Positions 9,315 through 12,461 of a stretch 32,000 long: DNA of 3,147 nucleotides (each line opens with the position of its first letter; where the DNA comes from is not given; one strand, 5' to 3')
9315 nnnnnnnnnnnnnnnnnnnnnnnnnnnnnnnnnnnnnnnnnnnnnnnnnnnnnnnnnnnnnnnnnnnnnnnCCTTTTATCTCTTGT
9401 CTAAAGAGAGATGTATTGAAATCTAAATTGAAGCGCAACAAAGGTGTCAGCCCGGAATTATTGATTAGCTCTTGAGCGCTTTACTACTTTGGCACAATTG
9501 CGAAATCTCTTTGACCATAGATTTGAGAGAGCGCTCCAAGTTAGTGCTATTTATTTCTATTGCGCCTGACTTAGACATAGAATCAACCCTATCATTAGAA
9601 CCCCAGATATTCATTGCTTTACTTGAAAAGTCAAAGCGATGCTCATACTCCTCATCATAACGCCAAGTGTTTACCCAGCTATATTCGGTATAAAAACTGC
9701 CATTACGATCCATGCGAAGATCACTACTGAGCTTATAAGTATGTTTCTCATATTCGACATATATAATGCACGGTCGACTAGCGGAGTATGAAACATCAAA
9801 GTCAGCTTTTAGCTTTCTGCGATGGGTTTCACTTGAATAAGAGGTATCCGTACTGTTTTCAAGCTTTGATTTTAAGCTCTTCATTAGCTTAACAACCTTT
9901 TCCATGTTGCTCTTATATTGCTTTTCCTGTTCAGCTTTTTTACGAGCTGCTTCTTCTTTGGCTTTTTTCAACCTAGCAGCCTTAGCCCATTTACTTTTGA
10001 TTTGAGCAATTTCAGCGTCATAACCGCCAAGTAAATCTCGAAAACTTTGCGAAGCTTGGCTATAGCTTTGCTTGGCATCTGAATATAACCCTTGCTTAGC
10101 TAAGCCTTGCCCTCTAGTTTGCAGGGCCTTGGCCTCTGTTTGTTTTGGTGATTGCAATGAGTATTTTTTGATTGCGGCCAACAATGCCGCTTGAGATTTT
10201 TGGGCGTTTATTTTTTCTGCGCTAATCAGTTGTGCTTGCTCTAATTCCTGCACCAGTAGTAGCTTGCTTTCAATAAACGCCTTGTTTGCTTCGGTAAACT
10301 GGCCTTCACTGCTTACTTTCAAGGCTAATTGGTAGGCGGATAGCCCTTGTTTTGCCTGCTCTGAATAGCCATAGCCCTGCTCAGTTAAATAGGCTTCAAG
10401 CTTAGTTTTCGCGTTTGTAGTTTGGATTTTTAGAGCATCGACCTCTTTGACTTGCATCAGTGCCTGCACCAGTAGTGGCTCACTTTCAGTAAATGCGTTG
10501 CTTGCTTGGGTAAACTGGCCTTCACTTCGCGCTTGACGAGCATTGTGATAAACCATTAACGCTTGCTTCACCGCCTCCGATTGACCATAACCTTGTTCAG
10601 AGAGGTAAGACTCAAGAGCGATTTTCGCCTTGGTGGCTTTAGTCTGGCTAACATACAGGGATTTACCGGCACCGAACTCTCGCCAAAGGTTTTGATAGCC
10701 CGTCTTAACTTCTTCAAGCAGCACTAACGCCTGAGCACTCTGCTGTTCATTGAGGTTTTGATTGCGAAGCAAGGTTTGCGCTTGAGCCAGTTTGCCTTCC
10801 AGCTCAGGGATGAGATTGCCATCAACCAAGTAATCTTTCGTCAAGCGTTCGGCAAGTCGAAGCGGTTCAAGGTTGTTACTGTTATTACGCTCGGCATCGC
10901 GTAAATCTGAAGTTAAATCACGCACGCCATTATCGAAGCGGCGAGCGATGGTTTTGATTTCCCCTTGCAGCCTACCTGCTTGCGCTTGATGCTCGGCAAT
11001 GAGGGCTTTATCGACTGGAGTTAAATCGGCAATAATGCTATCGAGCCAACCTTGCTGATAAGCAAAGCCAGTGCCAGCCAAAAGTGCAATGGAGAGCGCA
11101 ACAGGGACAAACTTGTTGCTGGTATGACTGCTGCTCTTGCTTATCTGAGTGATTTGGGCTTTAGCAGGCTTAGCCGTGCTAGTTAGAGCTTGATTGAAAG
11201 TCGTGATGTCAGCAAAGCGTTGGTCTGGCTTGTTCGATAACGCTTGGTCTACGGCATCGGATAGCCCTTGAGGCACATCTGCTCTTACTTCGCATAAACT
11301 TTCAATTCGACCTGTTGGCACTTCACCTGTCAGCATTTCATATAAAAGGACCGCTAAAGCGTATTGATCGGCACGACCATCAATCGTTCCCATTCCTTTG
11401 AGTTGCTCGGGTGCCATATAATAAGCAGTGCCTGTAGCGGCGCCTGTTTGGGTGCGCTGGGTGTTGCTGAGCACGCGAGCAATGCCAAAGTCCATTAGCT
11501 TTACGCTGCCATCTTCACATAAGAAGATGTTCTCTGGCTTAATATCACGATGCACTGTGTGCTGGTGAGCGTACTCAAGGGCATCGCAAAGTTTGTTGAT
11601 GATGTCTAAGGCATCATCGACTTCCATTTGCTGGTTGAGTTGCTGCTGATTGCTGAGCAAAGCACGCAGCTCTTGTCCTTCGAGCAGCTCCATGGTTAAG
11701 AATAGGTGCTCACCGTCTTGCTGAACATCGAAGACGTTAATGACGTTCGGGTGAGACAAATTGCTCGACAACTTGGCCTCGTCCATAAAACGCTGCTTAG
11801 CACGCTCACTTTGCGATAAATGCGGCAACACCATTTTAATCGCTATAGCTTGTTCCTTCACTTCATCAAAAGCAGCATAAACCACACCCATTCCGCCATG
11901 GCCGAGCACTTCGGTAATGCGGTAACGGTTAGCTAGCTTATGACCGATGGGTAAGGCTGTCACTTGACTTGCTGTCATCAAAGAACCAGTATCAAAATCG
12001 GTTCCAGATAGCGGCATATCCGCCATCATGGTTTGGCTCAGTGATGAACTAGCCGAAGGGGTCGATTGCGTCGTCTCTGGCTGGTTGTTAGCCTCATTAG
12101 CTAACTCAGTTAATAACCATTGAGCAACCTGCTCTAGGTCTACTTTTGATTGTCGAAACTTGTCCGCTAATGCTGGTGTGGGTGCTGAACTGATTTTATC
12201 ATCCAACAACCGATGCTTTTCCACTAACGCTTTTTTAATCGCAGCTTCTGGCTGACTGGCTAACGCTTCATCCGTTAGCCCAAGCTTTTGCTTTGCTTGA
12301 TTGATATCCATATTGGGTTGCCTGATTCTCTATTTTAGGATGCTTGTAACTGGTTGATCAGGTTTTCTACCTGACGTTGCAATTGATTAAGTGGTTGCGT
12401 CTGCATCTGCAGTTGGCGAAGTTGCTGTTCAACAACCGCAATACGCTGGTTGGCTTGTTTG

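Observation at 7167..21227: Candidate multi-gene conflict/signalling system: Hsp70-like ATPase, PP2C, two paralogous receptor kinases, degenerate-GTPase membrane protein and Ala/Gln/Ser protein, coupled to a DGR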

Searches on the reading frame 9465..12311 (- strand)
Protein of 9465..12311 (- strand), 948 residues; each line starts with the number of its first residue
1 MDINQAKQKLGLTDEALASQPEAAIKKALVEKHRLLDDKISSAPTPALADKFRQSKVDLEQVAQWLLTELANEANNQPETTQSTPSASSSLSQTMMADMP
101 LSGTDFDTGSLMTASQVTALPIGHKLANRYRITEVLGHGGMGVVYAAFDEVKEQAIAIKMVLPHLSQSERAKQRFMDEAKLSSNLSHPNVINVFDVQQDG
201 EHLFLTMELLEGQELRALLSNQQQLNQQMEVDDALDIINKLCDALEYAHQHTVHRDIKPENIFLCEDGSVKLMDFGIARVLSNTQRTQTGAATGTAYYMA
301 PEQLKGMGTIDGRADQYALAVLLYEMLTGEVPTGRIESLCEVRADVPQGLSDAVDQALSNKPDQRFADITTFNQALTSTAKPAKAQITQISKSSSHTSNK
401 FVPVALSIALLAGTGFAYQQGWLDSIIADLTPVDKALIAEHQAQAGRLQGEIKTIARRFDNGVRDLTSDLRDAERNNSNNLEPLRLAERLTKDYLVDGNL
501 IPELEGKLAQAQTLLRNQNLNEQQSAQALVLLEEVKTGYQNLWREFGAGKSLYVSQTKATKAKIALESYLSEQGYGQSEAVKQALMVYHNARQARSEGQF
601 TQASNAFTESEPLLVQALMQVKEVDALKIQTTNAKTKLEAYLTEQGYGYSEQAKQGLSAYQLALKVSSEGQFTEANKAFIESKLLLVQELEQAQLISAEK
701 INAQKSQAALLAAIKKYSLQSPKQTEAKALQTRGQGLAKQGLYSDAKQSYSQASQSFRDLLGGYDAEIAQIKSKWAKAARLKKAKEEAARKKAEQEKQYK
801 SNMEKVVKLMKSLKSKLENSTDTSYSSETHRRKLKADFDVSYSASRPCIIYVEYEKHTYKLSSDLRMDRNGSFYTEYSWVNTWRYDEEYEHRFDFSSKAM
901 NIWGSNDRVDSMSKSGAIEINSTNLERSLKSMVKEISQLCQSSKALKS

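Call 3: search_protein_families(library=pfam, proteins=[window:9465-12311:-], max_evalue=0.01)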
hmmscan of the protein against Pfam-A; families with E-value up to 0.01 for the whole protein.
window:9465-12311:- (948 aa): 4 families
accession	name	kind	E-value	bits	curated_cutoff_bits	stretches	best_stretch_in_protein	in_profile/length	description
PF00069.31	Pkinase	-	6.8e-48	163.8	31.7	1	130-348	1-212/263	Protein kinase domain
PF07714.23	PK_Tyr_Ser-Thr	-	6.9e-34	117.7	23.1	1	132-337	3-209/258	Protein tyrosine and serine/threonine kinase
PF03109.22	ABC1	-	1.9e-06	27.7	22.9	1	179-288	124-224/244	ABC1 atypical kinase-like domain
PF17667.7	Pkinase_fungal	-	0.00011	21.5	24.1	1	247-306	303-367/387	Fungal protein kinase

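Call 4: search_protein_families(library=padloc, proteins=[window:9465-12311:-], max_evalue=0.01)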
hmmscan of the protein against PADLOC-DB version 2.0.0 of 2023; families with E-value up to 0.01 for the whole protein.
window:9465-12311:- (948 aa): 32 families (the best 25 are shown)
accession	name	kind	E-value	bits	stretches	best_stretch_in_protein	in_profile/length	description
PDLC04042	PD-T4-6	-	2.1e-74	248.8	1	124-387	5-280/292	-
PDLC04060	PD-T4-6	-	1.6e-71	239.7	1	122-398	2-288/486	-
PDLC04053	PD-T4-6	-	4e-71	238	1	125-398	6-290/311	-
PDLC04061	PD-T4-6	-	6.1e-71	238.4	1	123-389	11-293/510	-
PDLC04043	PD-T4-6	-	3.4e-65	218.9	1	125-387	12-285/452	-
PDLC04054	PD-T4-6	-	1.3e-63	213.6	1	128-395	10-289/347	-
PDLC04138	mad6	-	2.4e-63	213.1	1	125-346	48-269/659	mads_6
PDLC04057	PD-T4-6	-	6.3e-62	208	1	122-386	2-277/443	-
PDLC04047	PD-T4-6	-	1.1e-61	206.7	1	122-401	4-294/327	-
PDLC04039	PD-T4-6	-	1.7e-60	203.3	1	124-396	11-293/458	-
PDLC04041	PD-T4-6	-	4.8e-59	198.7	1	120-383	21-297/443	-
PDLC04052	PD-T4-6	-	1.9e-56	190.3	1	124-332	5-215/496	-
PDLC04048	PD-T4-6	-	1.3e-55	187.2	1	122-404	4-297/354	-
PDLC04064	PD-T4-6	-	8.1e-49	164.5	1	120-376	12-277/369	-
PDLC01088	C3a189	-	1.9e-48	163.6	1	135-773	4-600/840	kinase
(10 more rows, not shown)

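Call 11: search_protein_families(library=ncbifam, proteins=[window:9465-12311:-], max_evalue=0.01)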
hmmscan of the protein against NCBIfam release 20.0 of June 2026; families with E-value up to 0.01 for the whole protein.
window:9465-12311:- (948 aa): 14 families
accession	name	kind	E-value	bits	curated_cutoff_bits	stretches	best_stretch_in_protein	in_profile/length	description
NF033483.0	PknB_PASTA_kin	equivalog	4.3e-77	260.4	450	1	123-403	2-292/563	Stk1 family PASTA domain-containing Ser/Thr kinase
NF047741.1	antiphage_MADS6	equivalog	3.4e-49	167.9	460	2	226-395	293-476/612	methylation-associated defense system protein kinase MAD6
NF052427.1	StpK7MSMEG_1200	equivalog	4.1e-48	164.3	900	1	129-464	8-359/601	serine/threonine protein kinase StpK7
NF009651.0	PRK13184.1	equivalog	7.7e-45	153.2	839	1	128-379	2-290/932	serine/threonine-protein kinase PknD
NF038150.1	lanthi_synth_IV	equivalog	1.8e-32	112.6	650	1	123-435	184-489/851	class IV lanthionine synthetase LanL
TIGR03903.1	TOMM_kin_cyc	equivalog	9.4e-28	96.6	705.75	1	153-334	3-191/1267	TOMM system kinase/cyclase fusion protein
NF038151.1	lanthi_synth_III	equivalog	2.6e-23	82.4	575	1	127-393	219-482/833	class III lanthionine synthetase LanKC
NF033442.0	BREX_PglW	equivalog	4.3e-21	74.4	990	1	123-333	507-710/1391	BREX system serine/threonine kinase PglW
NF053615.1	SerThrKinAfsKStmc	equivalog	8.4e-20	71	1300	1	134-332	19-212/809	protein serine/threonine kinase AfsK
TIGR03724.2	arch_bud32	equivalog_domain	9.1e-08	31.8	125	1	172-284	37-137/193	KEOPS complex kinase/ATPase Bud32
NF007174.0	PRK09605.1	equivalog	8.4e-05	21.2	447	1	172-282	380-477/535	bifunctional N(6)-L-threonylcarbamoyladenine synthase/serine/threonine protein kinase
NF011464.0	PRK14879.1-7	equivalog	0.00017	21.4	246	1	172-280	50-151/221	Kae1-associated kinase Bud32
NF011460.0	PRK14879.1-1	equivalog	0.0006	19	199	1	174-283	57-162/232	Kae1-associated kinase Bud32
TIGR01982.1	UbiB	equivalog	0.0051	15.4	487.55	0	203-288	232-313/436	2-polyprenylphenol 6-hydroxylase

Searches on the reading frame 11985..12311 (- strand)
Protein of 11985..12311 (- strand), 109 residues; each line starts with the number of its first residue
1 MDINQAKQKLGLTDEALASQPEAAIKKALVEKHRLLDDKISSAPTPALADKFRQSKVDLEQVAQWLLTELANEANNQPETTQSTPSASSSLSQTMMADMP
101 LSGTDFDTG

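Call 53: search_solved_structures(query=A4, max_evalue=10)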
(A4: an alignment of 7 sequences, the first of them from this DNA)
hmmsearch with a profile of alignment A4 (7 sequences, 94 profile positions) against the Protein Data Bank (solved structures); distinct sequences matched with E-value up to 10: 6.
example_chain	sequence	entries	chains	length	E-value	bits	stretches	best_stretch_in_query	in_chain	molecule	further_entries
8f2r_E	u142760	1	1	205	0.62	13.9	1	4-55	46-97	COMM domain-containing protein 5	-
6ewv_A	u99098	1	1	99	0.66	13.8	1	14-73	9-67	NRPS Kj12C-NDD, NRPS Kj12B-CDD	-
8p0w_E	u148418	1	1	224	0.76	13.6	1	4-55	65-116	COMM domain-containing protein 5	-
8f2u_E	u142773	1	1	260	1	13.2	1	4-55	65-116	COMM domain-containing protein 5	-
3lll_A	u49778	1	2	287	6.3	10.6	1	27-61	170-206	Protein kinase C and casein kinase substrate in neurons protein 2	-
4azb_A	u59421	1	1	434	8.1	10.3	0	28-74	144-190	BETA-N-ACETYLHEXOSAMINIDASE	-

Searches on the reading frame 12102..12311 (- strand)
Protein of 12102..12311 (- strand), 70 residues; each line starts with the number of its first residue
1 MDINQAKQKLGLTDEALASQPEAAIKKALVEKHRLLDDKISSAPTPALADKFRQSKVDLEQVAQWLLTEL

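Call 101: find_homologous_proteins(query=A7, max_evalue=0.01)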
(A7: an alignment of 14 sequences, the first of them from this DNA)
Query A7 (14 sequences) (70 aa, profile of the alignment): 2 proteins with E <= 0.01 among 1153 candidates.
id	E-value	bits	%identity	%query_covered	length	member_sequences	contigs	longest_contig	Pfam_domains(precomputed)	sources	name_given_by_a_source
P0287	4.6e-16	76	27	69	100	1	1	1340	-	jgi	jgi:hypothetical protein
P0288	3.9e-9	54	40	74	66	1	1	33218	-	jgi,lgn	jgi:hypothetical protein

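Call 102: search_protein_families(library=pfam, alignment_id=A7, max_evalue=10)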
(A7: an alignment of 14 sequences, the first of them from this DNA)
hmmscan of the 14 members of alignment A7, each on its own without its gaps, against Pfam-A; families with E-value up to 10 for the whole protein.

A. member 1, seq(70 aa): 0 families

B. families by the number of members that match (of 14 scanned): 15 families
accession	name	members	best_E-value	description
PF13446.11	RPT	4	0.0022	A repeated domain in UCH-protein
PF00226.36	DnaJ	3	0.00099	DnaJ domain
PF17242.7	DUF5315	1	0.015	Disordered region of unknown function (DUF5315)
PF06234.18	TmoB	1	0.018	Toluene-4-monooxygenase system protein B (TmoB)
PF06187.17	DUF993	1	0.023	Protein of unknown function (DUF993)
PF22456.1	PqqF-like_C_4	1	0.025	PQQ synthase PqqF-like, C-terminal lobe domain 4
PF12998.12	ING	1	0.038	Inhibitor of growth proteins N-terminal histone-binding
PF17810.6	Arg_decarb_HB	1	0.049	Arginine decarboxylase helical bundle domain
PF13591.12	MerR_2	1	0.051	MerR HTH family regulatory protein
PF20182.3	DUF6545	1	0.052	Family of unknown function (DUF6545)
PF06957.17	COPI_C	1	0.072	Coatomer (COPI) alpha subunit C-terminus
PF17456.7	TcpS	1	0.081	Toxin-coregulated pilus protein S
PF05209.18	MinC_N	1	0.12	Septum formation inhibitor MinC, N-terminal domain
PF02492.25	cobW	1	0.14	CobW/HypB/UreG, nucleotide-binding domain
PF12214.13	TPX2_importin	1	0.14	Cell cycle regulated microtubule associated protein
